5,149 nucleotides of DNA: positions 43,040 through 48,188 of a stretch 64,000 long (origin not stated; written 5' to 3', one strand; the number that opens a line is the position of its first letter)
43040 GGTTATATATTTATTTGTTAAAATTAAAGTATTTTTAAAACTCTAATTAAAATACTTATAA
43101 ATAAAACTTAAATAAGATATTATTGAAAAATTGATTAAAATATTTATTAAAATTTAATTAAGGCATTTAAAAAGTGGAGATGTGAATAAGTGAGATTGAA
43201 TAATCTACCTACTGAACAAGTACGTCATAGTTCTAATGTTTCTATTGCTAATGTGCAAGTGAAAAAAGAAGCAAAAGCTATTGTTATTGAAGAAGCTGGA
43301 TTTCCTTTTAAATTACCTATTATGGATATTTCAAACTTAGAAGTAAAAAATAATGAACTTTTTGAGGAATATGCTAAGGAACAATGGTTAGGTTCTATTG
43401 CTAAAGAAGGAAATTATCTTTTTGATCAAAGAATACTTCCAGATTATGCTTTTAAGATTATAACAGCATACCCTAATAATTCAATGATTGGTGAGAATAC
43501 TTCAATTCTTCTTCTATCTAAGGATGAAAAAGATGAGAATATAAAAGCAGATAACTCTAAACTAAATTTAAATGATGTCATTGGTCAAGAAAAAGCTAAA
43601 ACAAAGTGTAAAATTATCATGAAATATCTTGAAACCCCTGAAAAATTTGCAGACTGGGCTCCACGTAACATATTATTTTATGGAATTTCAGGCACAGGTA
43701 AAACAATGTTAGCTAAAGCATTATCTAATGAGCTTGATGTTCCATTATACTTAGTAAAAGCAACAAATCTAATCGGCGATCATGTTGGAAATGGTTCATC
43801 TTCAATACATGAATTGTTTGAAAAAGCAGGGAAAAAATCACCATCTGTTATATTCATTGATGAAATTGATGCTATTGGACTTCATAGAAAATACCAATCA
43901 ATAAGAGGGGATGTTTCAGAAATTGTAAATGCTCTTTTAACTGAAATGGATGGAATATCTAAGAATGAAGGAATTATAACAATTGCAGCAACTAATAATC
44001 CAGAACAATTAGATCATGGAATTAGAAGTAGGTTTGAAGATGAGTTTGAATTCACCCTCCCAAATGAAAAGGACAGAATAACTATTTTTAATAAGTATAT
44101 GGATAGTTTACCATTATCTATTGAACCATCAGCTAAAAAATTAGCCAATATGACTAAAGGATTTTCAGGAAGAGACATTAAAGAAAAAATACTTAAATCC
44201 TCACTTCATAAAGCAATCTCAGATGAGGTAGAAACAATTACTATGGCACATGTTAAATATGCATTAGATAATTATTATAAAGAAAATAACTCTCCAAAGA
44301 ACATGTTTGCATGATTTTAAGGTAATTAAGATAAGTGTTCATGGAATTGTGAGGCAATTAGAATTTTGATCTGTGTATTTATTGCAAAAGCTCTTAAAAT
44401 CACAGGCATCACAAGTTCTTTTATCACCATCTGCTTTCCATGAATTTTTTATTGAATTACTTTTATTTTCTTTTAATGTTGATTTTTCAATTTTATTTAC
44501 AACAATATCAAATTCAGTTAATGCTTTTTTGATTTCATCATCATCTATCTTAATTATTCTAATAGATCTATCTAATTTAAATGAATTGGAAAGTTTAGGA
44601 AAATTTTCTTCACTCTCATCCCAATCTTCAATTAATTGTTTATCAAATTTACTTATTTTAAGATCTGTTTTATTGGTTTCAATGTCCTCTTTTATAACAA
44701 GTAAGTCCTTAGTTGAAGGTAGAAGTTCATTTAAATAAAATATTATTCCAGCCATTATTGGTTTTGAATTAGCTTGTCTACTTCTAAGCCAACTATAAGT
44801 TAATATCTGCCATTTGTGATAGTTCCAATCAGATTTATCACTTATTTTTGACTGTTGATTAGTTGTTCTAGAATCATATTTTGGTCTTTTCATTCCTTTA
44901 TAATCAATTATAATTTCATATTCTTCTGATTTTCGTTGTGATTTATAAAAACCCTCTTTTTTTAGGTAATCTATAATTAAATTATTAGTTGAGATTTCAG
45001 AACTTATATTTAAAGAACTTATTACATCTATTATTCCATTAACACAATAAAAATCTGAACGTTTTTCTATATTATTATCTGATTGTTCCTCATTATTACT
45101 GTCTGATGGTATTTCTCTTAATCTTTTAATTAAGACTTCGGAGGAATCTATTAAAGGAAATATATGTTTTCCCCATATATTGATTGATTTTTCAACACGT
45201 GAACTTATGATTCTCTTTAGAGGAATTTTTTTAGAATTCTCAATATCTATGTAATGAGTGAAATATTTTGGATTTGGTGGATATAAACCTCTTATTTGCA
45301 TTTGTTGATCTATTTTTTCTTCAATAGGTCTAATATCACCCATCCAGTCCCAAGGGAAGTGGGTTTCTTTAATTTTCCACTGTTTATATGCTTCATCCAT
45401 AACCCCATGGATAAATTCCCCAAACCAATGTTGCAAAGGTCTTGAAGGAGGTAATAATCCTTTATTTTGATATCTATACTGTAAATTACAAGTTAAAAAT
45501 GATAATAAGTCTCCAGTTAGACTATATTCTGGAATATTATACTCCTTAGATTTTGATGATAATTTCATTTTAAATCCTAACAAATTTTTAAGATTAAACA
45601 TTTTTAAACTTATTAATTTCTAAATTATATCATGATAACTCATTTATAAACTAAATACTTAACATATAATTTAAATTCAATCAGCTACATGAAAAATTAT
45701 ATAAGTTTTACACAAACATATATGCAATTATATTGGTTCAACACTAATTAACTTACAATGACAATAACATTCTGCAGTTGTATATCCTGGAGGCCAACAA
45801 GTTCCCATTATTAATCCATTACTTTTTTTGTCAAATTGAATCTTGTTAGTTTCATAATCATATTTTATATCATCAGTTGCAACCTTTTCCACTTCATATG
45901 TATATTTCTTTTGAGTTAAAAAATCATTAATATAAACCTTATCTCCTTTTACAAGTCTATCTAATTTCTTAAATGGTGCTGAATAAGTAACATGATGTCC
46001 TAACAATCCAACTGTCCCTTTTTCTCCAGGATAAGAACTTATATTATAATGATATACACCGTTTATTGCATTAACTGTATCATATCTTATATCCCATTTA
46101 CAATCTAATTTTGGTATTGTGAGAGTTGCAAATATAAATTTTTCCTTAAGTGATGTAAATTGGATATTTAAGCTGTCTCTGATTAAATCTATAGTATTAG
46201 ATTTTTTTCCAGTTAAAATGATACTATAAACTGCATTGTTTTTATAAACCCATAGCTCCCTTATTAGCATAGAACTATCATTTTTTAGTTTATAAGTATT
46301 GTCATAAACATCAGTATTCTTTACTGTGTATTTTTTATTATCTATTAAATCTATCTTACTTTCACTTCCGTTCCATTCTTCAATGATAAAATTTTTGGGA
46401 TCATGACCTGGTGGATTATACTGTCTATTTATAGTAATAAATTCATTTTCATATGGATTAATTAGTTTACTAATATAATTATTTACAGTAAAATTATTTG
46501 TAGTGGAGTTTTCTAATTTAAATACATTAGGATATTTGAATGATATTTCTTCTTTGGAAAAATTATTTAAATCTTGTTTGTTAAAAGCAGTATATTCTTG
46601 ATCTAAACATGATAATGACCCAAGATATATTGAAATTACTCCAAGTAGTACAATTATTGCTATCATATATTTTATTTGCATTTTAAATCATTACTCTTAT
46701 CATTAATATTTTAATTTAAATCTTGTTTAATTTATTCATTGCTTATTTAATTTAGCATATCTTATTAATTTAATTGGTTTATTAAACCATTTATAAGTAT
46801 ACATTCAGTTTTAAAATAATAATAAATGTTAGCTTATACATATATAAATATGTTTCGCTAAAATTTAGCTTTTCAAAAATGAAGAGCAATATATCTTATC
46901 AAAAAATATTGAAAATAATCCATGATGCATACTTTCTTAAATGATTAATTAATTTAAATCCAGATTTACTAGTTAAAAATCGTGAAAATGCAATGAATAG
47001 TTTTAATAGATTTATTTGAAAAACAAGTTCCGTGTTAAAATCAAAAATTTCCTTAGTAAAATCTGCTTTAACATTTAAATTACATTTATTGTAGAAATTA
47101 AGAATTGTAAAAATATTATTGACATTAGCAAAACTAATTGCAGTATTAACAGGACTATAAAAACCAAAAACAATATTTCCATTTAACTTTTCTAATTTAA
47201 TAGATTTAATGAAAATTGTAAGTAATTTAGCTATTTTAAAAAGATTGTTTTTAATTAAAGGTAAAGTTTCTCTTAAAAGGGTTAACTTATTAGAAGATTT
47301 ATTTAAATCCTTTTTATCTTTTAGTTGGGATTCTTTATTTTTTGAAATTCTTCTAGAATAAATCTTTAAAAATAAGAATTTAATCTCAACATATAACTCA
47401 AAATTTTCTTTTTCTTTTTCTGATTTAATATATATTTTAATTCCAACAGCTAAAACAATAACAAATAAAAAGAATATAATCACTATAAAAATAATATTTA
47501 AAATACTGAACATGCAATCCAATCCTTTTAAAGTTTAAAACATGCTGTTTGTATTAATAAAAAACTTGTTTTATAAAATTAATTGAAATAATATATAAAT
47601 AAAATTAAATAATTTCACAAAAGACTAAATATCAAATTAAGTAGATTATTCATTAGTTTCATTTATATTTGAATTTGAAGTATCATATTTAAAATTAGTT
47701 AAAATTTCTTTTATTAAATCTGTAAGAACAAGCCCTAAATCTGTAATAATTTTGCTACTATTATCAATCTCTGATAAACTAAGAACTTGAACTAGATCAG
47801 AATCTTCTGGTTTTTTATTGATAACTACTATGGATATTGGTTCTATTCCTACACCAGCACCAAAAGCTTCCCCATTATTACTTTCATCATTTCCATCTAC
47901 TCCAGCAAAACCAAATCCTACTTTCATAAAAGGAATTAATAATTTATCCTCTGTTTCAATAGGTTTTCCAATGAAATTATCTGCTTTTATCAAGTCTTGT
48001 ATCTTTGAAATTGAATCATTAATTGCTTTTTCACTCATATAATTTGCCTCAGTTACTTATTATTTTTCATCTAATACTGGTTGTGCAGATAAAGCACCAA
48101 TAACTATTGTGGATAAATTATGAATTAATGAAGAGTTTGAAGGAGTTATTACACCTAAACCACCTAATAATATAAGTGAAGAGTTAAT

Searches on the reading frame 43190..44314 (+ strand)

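Call 20: search_protein_families(library=pfam, proteins=[window:43190-44314:+], max_evalue=0.0001)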
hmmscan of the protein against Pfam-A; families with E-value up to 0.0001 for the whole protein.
window:43190-44314:+ (374 aa): 8 families
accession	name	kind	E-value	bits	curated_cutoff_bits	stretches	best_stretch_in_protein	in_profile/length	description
PF00004.35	AAA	-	3.1e-36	125.2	21.2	1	161-289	1-130/131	ATPase family associated with various cellular activities (AAA)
PF23900.1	PRS2_N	-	2.2e-32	111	27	1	28-106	1-79/79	PRS2 N-terminal domain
PF23902.1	AAA_lid_PRS2_C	-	2.7e-14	53.5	34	1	294-360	2-68/73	PRS2 AAA+ lid C-terminal domain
PF07724.20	AAA_2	-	8.3e-07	29.6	27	1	160-255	5-101/166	AAA domain (Cdc48 subfamily)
PF05496.18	RuvB_N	-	1e-06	29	27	1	126-228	5-95/159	Holliday junction DNA helicase RuvB P-loop domain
PF06068.19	TIP49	-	1.1e-06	28.5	23.8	1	124-195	20-89/347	TIP49 P-loop domain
PF17862.7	AAA_lid_3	-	3.2e-06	27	27.2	1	316-355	5-43/45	AAA+ lid domain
PF13401.12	AAA_22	-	8.4e-06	26.6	27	0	159-193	6-43/130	AAA domain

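Call 98: search_protein_families(library=padloc, proteins=[window:43190-44314:+], max_evalue=0.00001)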
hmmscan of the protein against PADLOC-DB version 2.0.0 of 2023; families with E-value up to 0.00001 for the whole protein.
window:43190-44314:+ (374 aa): 7 families
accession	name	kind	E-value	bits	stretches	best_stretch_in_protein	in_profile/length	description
PDLC02196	IetA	-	6.2e-42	142.3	1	128-366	89-325/374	-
PDLC02195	IetA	-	6.2e-37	125.8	1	158-370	137-346/395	-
PDLC04232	IetA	-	1.2e-33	114.9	1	110-358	65-312/330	-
PDLC04231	IetA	-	6.3e-21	73.3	1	158-292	116-248/262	-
PDLC00914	TRIP13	-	1.9e-17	61.7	1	161-354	74-284/302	TRIP13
PDLC00915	TRIP13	-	3.5e-15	54.2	1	161-366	66-295/302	TRIP13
PDLC03838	DolB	-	6.9e-08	30.1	1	118-184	130-192/375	-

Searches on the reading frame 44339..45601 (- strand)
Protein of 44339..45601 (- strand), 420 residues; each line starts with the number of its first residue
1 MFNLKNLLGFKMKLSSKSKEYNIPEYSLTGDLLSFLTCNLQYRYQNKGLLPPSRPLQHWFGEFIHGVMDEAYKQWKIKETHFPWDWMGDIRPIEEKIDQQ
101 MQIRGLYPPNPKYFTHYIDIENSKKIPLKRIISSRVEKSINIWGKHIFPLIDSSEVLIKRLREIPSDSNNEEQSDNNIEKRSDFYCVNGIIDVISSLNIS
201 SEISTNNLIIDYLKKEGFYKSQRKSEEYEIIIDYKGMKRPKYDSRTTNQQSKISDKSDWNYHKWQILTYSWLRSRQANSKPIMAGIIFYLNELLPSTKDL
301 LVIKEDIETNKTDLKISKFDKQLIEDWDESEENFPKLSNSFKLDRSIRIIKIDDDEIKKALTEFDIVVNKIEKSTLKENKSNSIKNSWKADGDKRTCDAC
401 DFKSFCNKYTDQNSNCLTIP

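Call 20: search_protein_families(library=pfam, proteins=[window:44339-45601:-], max_evalue=0.0001)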
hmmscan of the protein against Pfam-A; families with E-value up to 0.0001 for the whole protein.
window:44339-45601:- (420 aa): 1 family
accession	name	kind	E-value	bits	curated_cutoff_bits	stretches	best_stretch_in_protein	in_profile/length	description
PF12705.13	PDDEXK_1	-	8e-09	36.2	22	0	34-77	9-51/247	PD-(D/E)XK nuclease superfamily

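Call 98: search_protein_families(library=padloc, proteins=[window:44339-45601:-], max_evalue=0.00001)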
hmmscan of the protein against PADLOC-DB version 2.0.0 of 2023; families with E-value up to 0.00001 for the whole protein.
window:44339-45601:- (420 aa): 0 families

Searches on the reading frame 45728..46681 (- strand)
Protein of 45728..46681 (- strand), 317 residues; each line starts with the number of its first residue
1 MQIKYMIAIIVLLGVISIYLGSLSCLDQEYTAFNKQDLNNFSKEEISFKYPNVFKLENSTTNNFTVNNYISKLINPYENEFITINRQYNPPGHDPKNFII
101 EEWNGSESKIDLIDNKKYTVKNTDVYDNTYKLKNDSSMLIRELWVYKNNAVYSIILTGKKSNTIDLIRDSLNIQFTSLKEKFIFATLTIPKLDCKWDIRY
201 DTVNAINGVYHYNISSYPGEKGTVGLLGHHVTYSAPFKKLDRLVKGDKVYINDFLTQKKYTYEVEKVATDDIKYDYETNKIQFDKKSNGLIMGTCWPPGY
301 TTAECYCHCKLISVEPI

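Call 20: search_protein_families(library=pfam, proteins=[window:45728-46681:-], max_evalue=0.0001)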
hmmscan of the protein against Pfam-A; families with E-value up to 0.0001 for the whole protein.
window:45728-46681:- (317 aa): 1 family
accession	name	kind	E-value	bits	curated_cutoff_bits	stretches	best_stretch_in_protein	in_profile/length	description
PF04203.18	Sortase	-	1.7e-15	57.3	26.6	1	187-302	1-115/125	Sortase domain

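Call 98: search_protein_families(library=padloc, proteins=[window:45728-46681:-], max_evalue=0.00001)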
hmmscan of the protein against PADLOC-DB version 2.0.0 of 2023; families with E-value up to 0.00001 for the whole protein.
window:45728-46681:- (317 aa): 0 families

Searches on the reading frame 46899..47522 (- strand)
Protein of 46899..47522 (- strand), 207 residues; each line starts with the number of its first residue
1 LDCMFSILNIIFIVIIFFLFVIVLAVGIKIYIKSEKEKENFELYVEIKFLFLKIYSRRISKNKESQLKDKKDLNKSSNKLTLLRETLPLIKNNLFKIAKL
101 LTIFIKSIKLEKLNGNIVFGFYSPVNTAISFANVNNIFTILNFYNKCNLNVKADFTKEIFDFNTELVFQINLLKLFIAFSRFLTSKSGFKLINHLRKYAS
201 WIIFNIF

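Call 20: search_protein_families(library=pfam, proteins=[window:46899-47522:-], max_evalue=0.0001)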
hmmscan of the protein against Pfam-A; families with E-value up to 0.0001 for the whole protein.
window:46899-47522:- (207 aa): 1 family
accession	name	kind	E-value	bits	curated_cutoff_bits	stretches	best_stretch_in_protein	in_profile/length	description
PF11167.13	DUF2953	-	9.9e-05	22.8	22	0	117-162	1-53/53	Protein of unknown function (DUF2953)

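Call 98: search_protein_families(library=padloc, proteins=[window:46899-47522:-], max_evalue=0.00001)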
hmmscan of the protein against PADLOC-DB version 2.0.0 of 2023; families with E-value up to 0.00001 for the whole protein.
window:46899-47522:- (207 aa): 0 families

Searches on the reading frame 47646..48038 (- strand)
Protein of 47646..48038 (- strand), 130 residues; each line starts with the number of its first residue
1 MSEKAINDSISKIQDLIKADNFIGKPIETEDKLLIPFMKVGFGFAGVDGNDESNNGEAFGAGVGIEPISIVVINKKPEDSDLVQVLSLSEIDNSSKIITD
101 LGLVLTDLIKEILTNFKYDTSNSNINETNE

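Call 20: search_protein_families(library=pfam, proteins=[window:47646-48038:-], max_evalue=0.0001)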
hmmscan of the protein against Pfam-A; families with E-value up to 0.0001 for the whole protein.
window:47646-48038:- (130 aa): 1 family
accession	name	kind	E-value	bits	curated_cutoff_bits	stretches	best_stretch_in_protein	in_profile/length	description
PF09579.15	Spore_YtfJ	-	4.3e-11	43.4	25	1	27-99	1-74/81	Sporulation protein YtfJ (Spore_YtfJ)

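Call 98: search_protein_families(library=padloc, proteins=[window:47646-48038:-], max_evalue=0.00001)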
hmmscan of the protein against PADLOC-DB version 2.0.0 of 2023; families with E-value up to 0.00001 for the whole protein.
window:47646-48038:- (130 aa): 0 families
